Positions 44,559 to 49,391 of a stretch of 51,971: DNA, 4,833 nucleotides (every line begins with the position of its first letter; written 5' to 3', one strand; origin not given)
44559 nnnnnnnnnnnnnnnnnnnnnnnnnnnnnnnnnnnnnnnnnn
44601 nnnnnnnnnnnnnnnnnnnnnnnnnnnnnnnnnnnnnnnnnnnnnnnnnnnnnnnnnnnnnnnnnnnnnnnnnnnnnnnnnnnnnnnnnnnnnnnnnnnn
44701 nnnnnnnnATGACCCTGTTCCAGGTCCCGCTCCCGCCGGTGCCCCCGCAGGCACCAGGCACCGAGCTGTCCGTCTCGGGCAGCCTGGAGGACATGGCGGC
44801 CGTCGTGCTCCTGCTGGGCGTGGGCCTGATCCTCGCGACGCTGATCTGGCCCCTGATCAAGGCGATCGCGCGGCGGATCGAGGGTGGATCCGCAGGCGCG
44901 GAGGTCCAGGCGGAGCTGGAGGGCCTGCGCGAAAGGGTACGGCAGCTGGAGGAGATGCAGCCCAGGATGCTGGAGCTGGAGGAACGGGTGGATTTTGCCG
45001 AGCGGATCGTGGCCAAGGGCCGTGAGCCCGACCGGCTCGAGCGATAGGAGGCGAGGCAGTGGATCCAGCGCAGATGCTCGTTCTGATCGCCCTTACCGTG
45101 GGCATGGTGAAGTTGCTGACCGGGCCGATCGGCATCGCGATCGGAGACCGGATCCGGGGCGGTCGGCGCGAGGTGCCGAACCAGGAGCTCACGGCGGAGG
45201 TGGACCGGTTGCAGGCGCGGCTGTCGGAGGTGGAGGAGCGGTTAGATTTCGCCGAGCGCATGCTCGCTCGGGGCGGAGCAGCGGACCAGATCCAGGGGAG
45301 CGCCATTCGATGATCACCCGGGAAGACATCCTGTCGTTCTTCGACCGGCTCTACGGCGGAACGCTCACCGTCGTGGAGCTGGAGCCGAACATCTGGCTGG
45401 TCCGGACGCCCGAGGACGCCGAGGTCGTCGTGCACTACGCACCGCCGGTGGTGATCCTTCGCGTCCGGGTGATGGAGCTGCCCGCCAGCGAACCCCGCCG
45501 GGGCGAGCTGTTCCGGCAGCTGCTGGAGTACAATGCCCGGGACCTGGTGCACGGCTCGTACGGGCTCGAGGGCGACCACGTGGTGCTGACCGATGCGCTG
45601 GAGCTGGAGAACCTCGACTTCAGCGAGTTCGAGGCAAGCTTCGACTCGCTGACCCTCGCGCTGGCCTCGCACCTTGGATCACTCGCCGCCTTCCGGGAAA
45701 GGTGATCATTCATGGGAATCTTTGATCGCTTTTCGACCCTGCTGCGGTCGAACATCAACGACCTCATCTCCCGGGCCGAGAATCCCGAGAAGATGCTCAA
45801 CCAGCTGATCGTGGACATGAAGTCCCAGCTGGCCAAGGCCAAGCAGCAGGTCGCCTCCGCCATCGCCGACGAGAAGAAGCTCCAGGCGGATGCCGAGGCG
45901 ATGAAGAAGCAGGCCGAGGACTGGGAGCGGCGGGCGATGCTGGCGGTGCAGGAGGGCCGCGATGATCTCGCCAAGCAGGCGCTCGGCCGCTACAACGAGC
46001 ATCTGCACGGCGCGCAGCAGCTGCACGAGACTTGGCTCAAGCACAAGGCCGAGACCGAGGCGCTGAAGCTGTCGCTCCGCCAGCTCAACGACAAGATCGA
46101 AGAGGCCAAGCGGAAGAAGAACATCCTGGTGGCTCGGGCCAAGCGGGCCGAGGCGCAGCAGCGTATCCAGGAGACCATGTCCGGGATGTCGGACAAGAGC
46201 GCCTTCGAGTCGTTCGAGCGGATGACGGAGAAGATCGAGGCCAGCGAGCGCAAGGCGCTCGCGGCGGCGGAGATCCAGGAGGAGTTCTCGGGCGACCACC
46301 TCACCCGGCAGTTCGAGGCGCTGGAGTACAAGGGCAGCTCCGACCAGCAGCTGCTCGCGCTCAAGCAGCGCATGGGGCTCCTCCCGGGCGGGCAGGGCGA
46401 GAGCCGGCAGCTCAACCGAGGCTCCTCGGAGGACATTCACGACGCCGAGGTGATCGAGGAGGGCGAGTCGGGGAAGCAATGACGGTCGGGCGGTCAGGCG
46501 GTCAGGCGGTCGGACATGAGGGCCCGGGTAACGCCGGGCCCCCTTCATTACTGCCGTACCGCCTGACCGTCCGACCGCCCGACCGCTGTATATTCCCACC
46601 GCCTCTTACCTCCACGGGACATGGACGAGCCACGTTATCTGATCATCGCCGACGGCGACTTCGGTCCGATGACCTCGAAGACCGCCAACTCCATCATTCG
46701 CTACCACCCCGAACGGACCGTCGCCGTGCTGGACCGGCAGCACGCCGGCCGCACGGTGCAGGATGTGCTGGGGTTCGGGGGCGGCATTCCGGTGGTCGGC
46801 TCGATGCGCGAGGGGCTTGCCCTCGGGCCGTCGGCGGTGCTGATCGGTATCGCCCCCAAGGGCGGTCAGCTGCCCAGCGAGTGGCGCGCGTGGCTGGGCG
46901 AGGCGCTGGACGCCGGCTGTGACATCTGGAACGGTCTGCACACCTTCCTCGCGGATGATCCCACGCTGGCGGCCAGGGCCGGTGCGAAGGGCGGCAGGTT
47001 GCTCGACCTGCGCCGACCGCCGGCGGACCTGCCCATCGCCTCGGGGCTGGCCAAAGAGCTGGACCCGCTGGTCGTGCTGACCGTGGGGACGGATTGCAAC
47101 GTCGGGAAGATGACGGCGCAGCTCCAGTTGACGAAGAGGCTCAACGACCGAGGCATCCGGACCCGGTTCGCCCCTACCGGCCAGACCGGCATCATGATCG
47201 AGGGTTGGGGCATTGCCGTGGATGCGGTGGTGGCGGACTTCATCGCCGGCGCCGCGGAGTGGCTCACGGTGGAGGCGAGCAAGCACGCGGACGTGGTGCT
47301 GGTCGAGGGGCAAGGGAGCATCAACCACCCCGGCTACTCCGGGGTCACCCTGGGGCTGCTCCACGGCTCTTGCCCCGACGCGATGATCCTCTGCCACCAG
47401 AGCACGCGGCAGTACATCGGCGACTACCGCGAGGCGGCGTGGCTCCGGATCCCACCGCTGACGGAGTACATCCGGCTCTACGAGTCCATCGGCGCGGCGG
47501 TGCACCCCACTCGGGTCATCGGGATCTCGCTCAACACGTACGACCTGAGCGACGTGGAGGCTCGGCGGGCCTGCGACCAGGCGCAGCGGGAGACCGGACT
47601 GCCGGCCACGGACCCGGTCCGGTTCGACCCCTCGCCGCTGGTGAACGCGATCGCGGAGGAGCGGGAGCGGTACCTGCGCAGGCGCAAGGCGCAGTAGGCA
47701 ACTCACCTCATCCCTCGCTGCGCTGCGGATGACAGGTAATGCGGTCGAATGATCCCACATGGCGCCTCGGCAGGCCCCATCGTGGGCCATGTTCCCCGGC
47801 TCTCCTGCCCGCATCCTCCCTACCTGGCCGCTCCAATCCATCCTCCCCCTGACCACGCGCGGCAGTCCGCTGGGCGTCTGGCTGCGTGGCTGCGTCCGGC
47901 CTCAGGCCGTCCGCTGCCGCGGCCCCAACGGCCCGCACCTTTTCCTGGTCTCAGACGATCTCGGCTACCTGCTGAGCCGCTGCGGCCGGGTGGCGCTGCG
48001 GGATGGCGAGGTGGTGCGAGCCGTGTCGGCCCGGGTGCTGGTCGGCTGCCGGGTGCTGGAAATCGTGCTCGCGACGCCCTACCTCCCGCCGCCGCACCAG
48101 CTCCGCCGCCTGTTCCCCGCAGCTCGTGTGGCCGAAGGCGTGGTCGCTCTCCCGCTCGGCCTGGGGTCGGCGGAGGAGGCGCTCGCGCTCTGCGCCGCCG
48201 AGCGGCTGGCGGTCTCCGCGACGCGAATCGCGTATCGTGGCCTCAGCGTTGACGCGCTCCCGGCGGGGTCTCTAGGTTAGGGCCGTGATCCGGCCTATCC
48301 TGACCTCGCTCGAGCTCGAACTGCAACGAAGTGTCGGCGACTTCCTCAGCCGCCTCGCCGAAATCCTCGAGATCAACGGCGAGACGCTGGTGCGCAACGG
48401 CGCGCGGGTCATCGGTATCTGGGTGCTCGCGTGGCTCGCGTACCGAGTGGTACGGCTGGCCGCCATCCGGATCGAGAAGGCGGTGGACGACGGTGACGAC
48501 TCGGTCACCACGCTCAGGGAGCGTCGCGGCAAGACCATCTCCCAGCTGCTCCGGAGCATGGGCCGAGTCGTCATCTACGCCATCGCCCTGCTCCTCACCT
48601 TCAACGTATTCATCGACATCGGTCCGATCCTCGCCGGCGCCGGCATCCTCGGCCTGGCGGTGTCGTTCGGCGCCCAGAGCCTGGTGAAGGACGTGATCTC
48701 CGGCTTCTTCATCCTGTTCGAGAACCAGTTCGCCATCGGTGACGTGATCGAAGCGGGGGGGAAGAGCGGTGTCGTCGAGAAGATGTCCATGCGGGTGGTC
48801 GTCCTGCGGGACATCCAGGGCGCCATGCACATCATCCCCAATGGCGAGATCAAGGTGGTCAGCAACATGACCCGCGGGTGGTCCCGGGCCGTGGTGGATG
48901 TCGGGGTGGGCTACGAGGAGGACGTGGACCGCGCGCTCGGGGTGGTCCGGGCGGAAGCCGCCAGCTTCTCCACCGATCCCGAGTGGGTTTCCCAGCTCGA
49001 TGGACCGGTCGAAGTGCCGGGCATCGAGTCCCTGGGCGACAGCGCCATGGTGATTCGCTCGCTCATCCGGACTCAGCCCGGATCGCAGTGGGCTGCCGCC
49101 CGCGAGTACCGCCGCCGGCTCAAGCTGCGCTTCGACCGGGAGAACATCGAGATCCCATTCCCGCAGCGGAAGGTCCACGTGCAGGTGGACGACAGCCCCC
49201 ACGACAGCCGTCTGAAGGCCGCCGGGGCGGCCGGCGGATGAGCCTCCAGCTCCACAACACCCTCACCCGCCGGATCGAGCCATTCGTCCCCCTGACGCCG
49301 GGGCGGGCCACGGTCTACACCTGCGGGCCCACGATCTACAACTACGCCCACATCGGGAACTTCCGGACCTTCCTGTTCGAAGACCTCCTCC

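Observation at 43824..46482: Unusual PspA module: small soluble protein + four tandem single-TM coiled-coil paralogs + YbjN-like protein + PspA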

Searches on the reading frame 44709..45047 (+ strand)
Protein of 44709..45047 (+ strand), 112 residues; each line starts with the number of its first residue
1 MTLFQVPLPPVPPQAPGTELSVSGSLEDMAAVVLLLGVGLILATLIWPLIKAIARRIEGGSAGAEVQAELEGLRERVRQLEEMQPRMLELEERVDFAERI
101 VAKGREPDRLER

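Call 3: search_protein_families(library=pfam, proteins=[window:44709-45047:+], max_evalue=1)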
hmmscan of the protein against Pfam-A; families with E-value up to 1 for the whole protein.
window:44709-45047:+ (112 aa): 2 families
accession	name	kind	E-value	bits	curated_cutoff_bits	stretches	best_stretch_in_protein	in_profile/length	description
PF14163.11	SieB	-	0.058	13.4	26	1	32-79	37-84/147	Super-infection exclusion protein B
PF06667.17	PspB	-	0.2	12.2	25.6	1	33-92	6-62/73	Phage shock protein B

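Call 4: search_protein_families(library=ncbifam, proteins=[window:44709-45047:+], max_evalue=1)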
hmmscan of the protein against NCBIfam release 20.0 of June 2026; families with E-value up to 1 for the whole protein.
window:44709-45047:+ (112 aa): 2 families
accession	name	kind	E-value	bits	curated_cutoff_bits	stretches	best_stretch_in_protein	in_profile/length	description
TIGR02976.1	phageshock_pspB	equivalog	0.00064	20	51.7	1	75-103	39-67/75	envelope stress response membrane protein PspB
NF040576.1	T2SS_GspM_XpsM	equivalog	0.0063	16.2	60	1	30-98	4-69/180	type II secretion system protein GspM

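Call 67: search_protein_families(library=padloc, proteins=[window:44709-45047:+], max_evalue=0.01)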
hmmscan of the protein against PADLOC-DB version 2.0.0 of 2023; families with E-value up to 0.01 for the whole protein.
window:44709-45047:+ (112 aa): 0 families

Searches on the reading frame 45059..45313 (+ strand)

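Call 3: search_protein_families(library=pfam, proteins=[window:45059-45313:+], max_evalue=1)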
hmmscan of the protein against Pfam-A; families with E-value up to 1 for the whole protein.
window:45059-45313:+ (84 aa): 3 families
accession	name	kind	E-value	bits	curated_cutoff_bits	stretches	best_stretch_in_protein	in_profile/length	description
PF18210.6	Knl1_RWD_C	-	0.092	13.3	27.8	1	43-78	1-33/151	Knl1 RWD C-terminal domain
PF05250.16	UPF0193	-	0.14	12.4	23.3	1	41-72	151-182/217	Uncharacterised protein family (UPF0193)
PF20042.4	DUF6444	-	0.25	12.4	27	1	38-67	8-46/85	Family of unknown function (DUF6444)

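Call 4: search_protein_families(library=ncbifam, proteins=[window:45059-45313:+], max_evalue=1)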
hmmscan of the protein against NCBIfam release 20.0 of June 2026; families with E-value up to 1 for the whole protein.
window:45059-45313:+ (84 aa): 2 families
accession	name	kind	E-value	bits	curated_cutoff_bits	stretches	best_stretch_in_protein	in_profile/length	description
NF002024.0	PRK00846.1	equivalog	0.067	13.4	90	1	42-70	3-31/78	hypothetical protein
NF050013.1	HpsJ_like_A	equivalog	0.15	11.6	140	1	5-63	74-128/217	HpsJ-like protein, cyanoexosortase A-associated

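Call 67: search_protein_families(library=padloc, proteins=[window:45059-45313:+], max_evalue=0.01)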
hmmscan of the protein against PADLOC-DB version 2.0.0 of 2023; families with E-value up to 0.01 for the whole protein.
window:45059-45313:+ (84 aa): 0 families

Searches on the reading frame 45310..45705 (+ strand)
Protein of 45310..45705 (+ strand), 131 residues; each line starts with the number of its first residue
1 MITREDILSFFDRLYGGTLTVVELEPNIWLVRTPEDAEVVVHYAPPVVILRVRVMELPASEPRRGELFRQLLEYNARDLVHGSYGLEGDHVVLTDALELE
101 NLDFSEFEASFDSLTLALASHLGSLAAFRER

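Call 3: search_protein_families(library=pfam, proteins=[window:45310-45705:+], max_evalue=1)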
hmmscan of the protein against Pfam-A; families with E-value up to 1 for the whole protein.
window:45310-45705:+ (131 aa): 3 families
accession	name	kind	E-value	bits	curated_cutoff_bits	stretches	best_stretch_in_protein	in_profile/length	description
PF22550.1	CesT_Tir_1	-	6.6e-25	88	27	1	26-128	26-128/131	CesT_Tir_1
PF10722.14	YbjN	-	0.0054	17.4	22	1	49-112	47-111/126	Putative bacterial sensory transduction regulator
PF05932.18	CesT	-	0.013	16.1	22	1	49-114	44-111/119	Tir chaperone protein (CesT) family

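Call 4: search_protein_families(library=ncbifam, proteins=[window:45310-45705:+], max_evalue=1)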
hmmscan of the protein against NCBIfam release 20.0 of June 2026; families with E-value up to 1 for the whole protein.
window:45310-45705:+ (131 aa): 1 family
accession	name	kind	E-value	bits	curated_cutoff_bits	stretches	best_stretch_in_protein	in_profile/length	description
NF010487.0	PRK13909.1-4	equivalog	0.19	9.9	759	1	80-113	616-649/924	RecB-like helicase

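Call 67: search_protein_families(library=padloc, proteins=[window:45310-45705:+], max_evalue=0.01)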
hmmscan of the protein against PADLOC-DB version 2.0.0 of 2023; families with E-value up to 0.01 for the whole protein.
window:45310-45705:+ (131 aa): 0 families

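Call 68: search_solved_structures(query=window:45310-45705:+, max_evalue=10)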
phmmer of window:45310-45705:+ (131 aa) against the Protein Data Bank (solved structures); distinct sequences matched with E-value up to 10: 1.
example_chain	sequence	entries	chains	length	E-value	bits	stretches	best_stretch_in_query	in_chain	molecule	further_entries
9d5n_CN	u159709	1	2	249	1.5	12.4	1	5-49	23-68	FAP161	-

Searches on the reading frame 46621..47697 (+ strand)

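Call 39: search_protein_families(library=pfam, proteins=[window:46621-47697:+], max_evalue=0.00001)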
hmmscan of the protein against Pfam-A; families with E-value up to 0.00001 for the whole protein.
window:46621-47697:+ (358 aa): 2 families
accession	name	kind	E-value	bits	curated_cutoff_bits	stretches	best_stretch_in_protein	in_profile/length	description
PF07755.17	DUF1611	-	2.2e-74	249.7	25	1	139-341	2-201/201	Domain of unknown function (DUF1611_C) P-loop domain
PF17396.8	DUF1611_N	-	7.1e-27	94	22.6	1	40-133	2-95/95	Domain of unknown function (DUF1611_N) Rossmann-like domain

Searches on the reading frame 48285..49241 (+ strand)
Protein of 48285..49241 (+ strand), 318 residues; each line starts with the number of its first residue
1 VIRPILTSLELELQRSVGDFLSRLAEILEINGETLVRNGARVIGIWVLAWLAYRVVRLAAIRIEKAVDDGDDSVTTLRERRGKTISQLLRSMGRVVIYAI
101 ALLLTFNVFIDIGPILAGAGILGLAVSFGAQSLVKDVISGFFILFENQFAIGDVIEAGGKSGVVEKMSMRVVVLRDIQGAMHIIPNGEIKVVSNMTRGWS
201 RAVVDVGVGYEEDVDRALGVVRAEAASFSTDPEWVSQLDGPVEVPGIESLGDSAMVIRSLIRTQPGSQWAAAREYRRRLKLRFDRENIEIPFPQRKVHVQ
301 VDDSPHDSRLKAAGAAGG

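Call 39: search_protein_families(library=pfam, proteins=[window:48285-49241:+], max_evalue=0.00001)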
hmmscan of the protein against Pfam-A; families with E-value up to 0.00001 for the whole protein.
window:48285-49241:+ (318 aa): 2 families
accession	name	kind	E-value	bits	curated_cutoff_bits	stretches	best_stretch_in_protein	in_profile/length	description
PF00924.24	MS_channel_2nd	-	1.7e-18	66.9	20.2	1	133-197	2-68/68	Mechanosensitive ion channel, beta-domain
PF21082.3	MS_channel_3rd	-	7.6e-07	29.9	21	1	203-290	2-88/88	Mechanosensitive ion channel MscS, C-terminal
